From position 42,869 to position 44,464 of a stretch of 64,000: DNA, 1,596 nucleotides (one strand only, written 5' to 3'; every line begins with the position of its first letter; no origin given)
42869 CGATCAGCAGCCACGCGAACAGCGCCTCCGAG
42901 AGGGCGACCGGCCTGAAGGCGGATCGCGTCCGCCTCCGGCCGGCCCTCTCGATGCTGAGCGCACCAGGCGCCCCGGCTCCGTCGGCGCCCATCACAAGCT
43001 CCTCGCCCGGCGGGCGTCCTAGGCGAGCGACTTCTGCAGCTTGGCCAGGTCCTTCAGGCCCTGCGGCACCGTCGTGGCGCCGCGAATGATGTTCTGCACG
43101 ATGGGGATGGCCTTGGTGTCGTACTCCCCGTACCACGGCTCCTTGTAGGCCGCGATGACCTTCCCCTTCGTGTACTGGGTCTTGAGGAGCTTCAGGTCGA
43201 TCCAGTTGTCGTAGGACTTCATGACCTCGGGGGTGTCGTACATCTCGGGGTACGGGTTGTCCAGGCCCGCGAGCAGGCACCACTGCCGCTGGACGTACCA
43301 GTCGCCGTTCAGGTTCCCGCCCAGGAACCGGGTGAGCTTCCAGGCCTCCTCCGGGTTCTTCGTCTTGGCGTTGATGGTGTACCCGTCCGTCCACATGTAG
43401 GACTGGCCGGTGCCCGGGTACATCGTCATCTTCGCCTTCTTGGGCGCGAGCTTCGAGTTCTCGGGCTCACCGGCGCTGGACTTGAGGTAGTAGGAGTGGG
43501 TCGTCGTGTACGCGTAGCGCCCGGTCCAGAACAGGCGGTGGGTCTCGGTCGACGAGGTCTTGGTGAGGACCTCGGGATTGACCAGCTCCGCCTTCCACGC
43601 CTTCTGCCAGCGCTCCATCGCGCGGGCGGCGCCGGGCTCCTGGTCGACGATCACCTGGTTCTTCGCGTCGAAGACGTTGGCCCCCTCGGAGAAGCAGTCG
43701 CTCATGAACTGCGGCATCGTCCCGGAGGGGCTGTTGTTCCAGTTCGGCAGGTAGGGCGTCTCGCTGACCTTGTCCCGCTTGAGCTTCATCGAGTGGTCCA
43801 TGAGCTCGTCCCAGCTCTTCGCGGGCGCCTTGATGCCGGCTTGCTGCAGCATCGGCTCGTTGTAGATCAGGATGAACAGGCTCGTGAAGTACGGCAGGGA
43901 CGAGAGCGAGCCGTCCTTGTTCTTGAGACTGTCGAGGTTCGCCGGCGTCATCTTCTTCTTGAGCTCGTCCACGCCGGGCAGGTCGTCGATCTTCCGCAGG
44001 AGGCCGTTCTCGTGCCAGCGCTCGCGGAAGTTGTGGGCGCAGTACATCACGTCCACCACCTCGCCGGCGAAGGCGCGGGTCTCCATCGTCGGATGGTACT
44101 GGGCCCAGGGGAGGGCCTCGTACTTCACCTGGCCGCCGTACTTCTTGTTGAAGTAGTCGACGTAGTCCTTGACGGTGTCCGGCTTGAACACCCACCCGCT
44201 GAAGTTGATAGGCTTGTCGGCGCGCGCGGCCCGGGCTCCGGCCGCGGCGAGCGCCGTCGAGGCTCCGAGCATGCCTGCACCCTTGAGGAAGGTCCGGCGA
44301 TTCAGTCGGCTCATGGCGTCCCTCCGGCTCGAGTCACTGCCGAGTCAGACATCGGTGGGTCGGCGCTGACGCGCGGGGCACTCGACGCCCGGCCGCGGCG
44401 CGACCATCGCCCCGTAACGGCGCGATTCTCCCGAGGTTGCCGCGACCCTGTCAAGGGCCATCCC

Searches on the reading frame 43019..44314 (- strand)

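Call 41: search_protein_families(library=pfam, proteins=[window:43019-44314:-], max_evalue=0.00001)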
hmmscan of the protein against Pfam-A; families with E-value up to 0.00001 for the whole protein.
window:43019-44314:- (431 aa): 2 families
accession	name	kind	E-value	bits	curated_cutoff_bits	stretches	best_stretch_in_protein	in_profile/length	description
PF01547.30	SBP_bac_1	-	2.3e-24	87.4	26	1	46-333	6-302/307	Bacterial extracellular solute-binding protein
PF13416.11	SBP_bac_8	-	2.3e-24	87.1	27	1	51-332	2-244/279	Bacterial extracellular solute-binding protein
